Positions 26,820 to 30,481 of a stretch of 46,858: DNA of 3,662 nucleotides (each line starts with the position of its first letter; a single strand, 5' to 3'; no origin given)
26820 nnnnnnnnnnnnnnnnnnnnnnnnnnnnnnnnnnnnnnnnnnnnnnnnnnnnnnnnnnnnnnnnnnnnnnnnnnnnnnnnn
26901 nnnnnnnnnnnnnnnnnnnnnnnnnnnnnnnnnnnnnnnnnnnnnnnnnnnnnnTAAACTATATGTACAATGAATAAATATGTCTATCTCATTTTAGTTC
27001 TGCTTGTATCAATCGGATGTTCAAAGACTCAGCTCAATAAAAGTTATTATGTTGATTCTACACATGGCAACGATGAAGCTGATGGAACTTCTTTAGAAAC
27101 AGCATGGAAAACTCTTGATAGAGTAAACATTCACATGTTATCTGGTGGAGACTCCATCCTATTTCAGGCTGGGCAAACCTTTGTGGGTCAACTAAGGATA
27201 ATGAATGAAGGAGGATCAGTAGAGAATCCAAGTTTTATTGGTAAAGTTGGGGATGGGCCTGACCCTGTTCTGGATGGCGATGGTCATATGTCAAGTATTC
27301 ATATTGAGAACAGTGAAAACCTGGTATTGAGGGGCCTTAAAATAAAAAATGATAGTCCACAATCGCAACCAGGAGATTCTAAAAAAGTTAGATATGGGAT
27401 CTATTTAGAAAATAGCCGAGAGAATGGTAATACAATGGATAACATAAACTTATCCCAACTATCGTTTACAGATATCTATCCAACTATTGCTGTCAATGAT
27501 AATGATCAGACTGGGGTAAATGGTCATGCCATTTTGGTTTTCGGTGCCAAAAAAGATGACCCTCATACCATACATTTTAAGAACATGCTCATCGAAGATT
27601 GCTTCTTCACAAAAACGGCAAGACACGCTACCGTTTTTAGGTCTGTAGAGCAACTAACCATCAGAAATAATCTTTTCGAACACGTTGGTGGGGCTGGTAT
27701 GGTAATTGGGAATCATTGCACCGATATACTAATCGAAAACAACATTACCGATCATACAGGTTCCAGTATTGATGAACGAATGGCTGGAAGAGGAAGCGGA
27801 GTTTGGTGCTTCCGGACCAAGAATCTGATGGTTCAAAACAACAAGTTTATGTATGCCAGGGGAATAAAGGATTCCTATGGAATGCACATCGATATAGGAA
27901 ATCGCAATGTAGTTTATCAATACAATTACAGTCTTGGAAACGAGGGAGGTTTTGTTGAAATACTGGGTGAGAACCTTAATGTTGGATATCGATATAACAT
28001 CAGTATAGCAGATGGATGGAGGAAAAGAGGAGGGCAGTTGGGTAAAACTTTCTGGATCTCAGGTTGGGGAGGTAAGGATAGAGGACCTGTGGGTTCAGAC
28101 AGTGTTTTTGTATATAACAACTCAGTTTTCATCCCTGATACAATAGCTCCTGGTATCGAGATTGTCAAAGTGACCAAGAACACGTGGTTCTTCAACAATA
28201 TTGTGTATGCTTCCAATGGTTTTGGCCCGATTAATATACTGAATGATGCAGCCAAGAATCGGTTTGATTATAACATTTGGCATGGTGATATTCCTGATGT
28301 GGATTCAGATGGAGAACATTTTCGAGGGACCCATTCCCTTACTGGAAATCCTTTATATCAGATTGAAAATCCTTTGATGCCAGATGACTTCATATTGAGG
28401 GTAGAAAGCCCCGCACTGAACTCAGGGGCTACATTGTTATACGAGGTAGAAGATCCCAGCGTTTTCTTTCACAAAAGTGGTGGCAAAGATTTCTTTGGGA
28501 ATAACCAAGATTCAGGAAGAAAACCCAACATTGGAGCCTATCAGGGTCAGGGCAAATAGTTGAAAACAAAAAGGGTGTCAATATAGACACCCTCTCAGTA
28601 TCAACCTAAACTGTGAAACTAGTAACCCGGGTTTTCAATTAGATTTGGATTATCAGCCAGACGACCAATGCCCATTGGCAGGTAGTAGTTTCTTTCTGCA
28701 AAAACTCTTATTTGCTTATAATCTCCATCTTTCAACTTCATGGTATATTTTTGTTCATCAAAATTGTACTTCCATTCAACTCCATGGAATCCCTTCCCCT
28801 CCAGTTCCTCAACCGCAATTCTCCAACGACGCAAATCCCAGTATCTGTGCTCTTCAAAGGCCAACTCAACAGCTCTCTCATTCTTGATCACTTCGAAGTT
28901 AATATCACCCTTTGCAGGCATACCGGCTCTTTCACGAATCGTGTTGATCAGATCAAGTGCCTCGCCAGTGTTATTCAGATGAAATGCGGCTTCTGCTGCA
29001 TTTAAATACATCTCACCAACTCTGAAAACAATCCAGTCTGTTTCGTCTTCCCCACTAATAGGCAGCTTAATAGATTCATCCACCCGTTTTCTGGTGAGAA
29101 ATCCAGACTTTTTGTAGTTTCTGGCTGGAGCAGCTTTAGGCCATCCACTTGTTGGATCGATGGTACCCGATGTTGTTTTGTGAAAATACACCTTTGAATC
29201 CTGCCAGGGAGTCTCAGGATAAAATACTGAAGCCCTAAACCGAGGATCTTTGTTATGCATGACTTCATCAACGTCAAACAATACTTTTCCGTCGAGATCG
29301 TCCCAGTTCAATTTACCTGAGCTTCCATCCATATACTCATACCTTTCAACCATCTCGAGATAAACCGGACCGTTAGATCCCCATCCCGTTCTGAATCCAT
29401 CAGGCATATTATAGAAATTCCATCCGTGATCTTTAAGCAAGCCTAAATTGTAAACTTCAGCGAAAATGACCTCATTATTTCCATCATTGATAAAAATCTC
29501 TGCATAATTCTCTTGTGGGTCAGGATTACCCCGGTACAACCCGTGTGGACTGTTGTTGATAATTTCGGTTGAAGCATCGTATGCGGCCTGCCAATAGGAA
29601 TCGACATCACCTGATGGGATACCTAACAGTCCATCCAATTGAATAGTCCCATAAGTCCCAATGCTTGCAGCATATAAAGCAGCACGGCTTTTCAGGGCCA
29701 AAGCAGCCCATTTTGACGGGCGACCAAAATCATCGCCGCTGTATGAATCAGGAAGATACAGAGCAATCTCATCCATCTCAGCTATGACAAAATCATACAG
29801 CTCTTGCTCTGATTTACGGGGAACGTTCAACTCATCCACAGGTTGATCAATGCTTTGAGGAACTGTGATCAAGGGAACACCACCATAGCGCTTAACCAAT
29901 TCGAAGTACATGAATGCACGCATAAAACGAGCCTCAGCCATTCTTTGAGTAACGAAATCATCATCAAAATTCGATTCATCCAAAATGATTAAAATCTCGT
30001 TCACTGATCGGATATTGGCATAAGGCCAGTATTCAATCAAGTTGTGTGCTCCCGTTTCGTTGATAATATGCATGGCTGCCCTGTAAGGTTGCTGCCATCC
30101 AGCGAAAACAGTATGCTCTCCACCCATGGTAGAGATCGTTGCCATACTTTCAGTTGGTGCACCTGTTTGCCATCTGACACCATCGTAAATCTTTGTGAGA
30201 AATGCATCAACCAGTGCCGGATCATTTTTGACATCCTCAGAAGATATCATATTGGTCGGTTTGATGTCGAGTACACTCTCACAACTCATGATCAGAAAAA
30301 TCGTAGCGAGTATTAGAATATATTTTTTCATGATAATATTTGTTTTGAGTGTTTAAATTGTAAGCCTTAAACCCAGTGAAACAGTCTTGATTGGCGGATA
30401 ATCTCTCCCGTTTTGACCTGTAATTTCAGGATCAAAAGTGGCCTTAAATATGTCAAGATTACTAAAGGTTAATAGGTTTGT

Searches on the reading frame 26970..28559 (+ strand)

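Call 27: search_protein_families(library=pfam, proteins=[window:26970-28559:+], max_evalue=0.00001)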
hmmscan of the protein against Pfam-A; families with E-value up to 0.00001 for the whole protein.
window:26970-28559:+ (529 aa): 1 family
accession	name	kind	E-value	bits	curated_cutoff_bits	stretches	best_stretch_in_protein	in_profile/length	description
PF13229.12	Beta_helix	-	2.1e-09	37.6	25.9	1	110-297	3-138/158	Right handed beta helix region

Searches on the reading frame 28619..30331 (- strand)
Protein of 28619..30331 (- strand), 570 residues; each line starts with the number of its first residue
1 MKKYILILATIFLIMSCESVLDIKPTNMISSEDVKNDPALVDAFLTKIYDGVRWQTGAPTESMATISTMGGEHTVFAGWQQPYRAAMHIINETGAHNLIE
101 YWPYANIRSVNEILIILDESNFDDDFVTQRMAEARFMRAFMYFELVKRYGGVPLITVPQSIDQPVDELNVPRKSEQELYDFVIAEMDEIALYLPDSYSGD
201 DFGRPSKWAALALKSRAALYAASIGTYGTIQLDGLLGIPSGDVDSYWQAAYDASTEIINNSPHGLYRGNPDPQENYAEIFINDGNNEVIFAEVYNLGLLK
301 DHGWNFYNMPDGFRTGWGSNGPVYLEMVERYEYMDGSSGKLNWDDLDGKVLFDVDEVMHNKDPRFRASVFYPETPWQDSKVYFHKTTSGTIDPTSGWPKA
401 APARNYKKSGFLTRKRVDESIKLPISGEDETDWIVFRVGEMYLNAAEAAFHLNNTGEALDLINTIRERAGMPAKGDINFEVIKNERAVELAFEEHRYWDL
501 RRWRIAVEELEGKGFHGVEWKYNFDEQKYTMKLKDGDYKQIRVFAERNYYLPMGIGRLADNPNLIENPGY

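Call 27: search_protein_families(library=pfam, proteins=[window:28619-30331:-], max_evalue=0.00001)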
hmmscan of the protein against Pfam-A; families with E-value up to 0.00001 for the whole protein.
window:28619-30331:- (570 aa): 2 families
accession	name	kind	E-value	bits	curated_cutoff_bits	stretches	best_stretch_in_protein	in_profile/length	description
PF07980.17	SusD_RagB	-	1.3e-49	169.9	23.1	1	286-570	1-297/297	SusD family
PF14322.12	SusD-like_3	-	3.8e-22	79.9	27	1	21-218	3-190/191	Starch-binding associating with outer membrane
